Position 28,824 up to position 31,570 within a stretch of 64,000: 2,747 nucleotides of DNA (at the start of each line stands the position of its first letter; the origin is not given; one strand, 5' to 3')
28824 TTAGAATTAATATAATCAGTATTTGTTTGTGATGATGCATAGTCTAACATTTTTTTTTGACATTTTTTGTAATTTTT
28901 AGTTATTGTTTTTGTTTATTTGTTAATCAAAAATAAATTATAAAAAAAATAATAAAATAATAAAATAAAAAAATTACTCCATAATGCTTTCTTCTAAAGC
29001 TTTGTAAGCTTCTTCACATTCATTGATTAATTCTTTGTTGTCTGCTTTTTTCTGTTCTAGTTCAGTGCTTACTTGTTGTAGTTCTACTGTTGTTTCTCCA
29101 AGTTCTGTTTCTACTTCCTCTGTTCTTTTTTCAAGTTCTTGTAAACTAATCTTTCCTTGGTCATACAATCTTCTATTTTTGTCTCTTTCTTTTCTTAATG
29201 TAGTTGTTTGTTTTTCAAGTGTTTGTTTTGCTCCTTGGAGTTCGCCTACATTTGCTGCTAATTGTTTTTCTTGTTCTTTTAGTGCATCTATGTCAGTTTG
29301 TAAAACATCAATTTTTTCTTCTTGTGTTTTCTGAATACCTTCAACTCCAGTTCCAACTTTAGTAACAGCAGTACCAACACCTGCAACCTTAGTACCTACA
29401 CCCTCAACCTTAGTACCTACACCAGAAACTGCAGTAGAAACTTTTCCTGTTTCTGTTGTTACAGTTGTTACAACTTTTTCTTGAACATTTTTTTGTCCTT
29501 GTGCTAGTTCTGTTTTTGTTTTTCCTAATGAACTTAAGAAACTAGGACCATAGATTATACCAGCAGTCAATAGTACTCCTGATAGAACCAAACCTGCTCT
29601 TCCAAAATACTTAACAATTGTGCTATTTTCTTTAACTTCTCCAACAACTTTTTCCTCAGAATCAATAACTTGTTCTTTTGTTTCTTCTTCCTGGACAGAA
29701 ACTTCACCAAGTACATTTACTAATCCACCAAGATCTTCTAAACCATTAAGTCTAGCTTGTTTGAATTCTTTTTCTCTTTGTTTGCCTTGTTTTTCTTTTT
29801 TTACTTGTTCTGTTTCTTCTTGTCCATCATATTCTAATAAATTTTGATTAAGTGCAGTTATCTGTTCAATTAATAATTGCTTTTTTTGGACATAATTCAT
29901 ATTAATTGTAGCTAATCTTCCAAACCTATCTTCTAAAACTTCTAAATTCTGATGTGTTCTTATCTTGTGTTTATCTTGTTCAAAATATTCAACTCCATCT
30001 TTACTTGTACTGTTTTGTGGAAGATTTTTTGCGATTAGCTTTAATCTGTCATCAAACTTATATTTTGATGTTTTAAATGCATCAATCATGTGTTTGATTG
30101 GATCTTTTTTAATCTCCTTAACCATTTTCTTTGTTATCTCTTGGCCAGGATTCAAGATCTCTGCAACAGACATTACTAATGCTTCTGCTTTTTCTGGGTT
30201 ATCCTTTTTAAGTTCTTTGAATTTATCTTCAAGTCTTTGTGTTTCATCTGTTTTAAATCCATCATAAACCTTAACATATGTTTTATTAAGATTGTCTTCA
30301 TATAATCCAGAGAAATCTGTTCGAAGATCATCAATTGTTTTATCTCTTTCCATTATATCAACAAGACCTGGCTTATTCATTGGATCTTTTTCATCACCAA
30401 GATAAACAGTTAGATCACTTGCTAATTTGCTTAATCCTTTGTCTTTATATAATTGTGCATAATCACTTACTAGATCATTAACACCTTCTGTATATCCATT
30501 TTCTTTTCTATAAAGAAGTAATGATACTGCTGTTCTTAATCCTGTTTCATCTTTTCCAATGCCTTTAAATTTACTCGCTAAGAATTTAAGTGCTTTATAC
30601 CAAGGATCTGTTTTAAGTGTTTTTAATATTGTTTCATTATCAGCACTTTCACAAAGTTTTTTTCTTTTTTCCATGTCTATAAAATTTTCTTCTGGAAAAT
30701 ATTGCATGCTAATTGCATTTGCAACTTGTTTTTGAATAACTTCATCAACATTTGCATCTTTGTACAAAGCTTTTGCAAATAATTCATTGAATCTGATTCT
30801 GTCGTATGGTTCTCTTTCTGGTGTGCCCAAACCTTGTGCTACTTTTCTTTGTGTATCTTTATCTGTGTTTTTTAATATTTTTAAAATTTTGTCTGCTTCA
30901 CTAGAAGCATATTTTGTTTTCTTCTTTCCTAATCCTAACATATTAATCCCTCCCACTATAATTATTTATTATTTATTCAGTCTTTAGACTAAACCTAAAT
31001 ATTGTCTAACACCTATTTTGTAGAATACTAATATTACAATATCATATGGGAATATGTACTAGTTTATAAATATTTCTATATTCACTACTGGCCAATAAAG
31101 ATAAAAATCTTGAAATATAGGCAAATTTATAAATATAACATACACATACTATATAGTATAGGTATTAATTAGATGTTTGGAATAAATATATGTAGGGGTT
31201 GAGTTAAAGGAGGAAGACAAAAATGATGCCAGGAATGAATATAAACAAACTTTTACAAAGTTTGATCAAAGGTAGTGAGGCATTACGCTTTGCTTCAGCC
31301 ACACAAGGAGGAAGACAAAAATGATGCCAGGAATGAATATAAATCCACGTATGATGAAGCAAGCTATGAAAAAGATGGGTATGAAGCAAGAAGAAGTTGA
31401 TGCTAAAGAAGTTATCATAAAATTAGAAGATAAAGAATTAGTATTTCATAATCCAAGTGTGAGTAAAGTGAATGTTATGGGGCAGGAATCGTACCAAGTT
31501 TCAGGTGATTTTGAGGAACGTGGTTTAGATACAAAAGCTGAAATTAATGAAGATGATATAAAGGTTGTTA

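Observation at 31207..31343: A duplicated ribosome-binding site plus start segment creates a translationally coupled uORF in front of NAC-alpha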

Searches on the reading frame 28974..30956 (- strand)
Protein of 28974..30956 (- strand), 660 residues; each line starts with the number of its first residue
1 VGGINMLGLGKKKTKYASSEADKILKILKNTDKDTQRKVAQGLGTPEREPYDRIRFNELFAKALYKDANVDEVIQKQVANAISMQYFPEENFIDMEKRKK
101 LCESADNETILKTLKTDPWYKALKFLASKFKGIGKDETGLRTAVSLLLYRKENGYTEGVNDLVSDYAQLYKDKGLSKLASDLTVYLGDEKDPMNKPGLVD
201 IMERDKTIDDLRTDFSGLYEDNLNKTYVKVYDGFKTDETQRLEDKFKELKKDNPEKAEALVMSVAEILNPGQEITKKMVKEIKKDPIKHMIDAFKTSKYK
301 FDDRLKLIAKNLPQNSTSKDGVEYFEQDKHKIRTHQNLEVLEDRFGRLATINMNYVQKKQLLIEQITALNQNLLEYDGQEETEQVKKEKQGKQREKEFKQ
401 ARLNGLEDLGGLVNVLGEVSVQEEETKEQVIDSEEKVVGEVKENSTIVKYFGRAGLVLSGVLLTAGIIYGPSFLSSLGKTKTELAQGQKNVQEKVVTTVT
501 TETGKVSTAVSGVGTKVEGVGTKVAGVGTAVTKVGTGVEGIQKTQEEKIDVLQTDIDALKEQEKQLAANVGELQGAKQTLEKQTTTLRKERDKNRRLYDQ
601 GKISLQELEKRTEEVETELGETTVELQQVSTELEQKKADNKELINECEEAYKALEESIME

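Call 8: search_protein_families(library=pfam, proteins=[window:28974-30956:-], max_evalue=0.01)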
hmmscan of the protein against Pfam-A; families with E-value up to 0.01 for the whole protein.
window:28974-30956:- (660 aa): 2 families
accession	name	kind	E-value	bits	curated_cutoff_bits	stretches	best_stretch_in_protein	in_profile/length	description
PF19220.6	Rod_CreS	-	0.00092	18.8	100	1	538-655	81-198/359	Crescentin, rod domain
PF08317.16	Spc7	-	0.0099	15.7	34.5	1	538-592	138-192/196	Spc7 kinetochore protein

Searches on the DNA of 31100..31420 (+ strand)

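Call 19: search_rna_families(source=window, start=31100, end=31420, threshold=evalue, max_evalue=10)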
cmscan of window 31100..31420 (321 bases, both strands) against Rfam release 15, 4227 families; matches with E-value up to 10: 1.
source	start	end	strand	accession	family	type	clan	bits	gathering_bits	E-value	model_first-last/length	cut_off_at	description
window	31292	31323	+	RF02934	caiA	Gene; sRNA;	-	14.8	55.5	7.1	1-78/78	no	caiA RNA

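Call 32: search_dna_similar(query=window:31207-31343:+, collection=plasmids, mode=distant, max_evalue=1)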
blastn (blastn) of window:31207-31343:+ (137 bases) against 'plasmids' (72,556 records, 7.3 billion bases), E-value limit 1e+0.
No match.

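Call 33: search_dna_similar(query=window:31207-31343:+, collection=phages, mode=distant, max_evalue=1)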
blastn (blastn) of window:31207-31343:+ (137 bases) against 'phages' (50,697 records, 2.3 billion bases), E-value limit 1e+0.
No match.
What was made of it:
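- Tried and rejected: Plasmids and phages gave no match (calls 32, 33).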

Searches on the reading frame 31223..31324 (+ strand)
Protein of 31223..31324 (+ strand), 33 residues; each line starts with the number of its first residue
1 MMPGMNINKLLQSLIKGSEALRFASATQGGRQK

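Call 8: search_protein_families(library=pfam, proteins=[window:31223-31324:+], max_evalue=0.01)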
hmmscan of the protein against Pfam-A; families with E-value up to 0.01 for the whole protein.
window:31223-31324:+ (33 aa): 0 families

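Call 12: find_encoding_contigs(protein=window:31223-31324:+, flank=3000, max_places=10)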
Protein window:31223-31324:+ (33 aa): 12 contigs read that carry it; 7 places shown.
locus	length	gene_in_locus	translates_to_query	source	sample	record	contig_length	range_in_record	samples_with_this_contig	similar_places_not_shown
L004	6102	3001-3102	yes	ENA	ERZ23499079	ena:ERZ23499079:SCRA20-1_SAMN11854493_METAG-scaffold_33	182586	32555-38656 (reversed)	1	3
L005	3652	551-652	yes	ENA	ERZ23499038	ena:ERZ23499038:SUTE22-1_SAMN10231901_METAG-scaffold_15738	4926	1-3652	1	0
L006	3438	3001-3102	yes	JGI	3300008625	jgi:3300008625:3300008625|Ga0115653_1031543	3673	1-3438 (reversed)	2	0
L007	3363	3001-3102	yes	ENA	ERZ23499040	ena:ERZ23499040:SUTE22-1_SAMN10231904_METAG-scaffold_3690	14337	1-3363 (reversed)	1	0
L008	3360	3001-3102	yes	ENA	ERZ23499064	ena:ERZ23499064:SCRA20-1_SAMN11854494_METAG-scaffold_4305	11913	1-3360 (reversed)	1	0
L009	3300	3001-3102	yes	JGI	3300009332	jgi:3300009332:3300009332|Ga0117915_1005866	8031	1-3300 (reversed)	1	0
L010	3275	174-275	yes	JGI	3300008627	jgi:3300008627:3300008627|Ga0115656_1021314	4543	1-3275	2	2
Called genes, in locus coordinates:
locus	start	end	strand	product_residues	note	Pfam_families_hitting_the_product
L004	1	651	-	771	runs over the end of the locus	-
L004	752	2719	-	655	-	PF19220:Rod_CreS (weak), PF28175:T4SS_LegC2C7 (weak)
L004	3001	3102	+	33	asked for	-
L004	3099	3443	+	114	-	PF01849:NAC, PF19026:UBA_HYPK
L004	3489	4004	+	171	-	-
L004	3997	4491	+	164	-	-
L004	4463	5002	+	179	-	-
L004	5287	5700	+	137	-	PF01894:YjbQ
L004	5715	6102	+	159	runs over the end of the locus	PF01381:HTH_3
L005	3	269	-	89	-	?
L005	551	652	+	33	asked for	-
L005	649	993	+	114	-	PF01849:NAC, PF19026:UBA_HYPK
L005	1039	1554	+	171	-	-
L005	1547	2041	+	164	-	-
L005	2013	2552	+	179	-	-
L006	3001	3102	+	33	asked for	-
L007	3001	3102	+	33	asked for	-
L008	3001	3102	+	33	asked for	-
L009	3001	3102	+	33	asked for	-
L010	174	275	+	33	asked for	-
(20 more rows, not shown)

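Call 46: search_protein_representatives(protein=window:31223-31321:+)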
Query: 33 residues. Proteins with E-value up to 0.001 (for the whole library): 1; up to 1e-10: 1; up to 1e-30: 0. The best 1 are listed.
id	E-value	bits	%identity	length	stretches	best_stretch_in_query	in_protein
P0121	2.2e-13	62.0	100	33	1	1-33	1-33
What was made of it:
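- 31223..31324 (+): uORF of 33 codons, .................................. Its first 8 codons are borrowed from NAC. Its stop TGA overlaps the NAC ATG (ATGA). It has no homologue other than itself among 1.84e9 protein representatives (call 46) and no Pfam hit (call 8).
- It matches only itself among 1.84e9 representatives (call 46). The peptide is an orphan (call 46).
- Tried and rejected: The uORF peptide hits only itself among 1.84e9 representatives (call 46).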

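Call 61: find_encoding_contigs(protein=window:31223-31324:+, flank=10000, max_places=10)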
Protein window:31223-31324:+ (33 aa): 12 contigs read that carry it; 9 places shown.
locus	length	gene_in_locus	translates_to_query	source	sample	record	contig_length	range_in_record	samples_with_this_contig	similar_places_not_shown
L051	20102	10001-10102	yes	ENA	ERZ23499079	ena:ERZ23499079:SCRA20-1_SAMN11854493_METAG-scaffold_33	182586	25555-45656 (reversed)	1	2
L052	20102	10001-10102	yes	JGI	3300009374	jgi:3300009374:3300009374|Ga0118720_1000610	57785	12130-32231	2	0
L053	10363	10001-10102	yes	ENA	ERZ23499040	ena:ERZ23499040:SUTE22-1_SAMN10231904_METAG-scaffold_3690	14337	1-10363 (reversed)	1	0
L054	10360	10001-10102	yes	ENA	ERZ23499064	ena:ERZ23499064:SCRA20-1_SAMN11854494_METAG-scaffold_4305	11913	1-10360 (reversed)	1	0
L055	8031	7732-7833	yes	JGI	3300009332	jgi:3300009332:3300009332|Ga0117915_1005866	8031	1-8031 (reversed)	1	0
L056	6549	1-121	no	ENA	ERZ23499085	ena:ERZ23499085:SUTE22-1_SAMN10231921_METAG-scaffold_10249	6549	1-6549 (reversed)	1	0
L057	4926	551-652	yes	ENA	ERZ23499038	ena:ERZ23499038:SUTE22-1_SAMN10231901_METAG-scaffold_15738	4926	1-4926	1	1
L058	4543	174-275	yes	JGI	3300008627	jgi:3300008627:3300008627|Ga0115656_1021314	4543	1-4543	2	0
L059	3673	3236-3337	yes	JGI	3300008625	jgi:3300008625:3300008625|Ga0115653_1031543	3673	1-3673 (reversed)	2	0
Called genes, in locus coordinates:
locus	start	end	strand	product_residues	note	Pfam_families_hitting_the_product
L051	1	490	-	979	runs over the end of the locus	-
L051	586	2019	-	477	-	-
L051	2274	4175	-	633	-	PF00801:PKD (faint), PF18911:PKD_4, PF22352:K319L-like_PKD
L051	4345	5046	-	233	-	-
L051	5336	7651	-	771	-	-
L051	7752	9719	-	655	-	PF19220:Rod_CreS (weak), PF28175:T4SS_LegC2C7 (weak)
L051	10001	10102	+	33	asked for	-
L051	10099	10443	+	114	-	PF01849:NAC, PF19026:UBA_HYPK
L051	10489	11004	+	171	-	-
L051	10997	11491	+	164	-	-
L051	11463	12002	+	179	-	-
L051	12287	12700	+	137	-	PF01894:YjbQ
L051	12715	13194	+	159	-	PF01381:HTH_3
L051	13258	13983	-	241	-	-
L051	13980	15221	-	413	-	PF00535:Glycos_transf_2, PF10111:Glyco_tranf_2_2, PF13641:Glyco_tranf_2_3, PF13506:Glyco_transf_21, PF13632:Glyco_trans_2_3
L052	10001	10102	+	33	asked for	-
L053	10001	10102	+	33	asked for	-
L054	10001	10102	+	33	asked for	-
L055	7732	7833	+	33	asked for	-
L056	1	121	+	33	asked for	?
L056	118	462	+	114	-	PF01849:NAC, PF19026:UBA_HYPK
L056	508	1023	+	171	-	-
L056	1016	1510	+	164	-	-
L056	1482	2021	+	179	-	-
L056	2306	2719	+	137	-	PF01894:YjbQ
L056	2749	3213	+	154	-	PF01381:HTH_3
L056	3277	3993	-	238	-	-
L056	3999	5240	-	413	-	PF00535:Glycos_transf_2, PF10111:Glyco_tranf_2_2, PF13641:Glyco_tranf_2_3, PF13506:Glyco_transf_21, PF13632:Glyco_trans_2_3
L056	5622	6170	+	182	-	PF10111:Glyco_tranf_2_2 (faint)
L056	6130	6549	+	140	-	?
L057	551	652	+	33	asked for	-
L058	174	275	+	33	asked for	-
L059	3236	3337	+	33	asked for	-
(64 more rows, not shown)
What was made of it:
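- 31223..31324 (+): It was called as a gene on 12 contigs (calls 12, 61).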
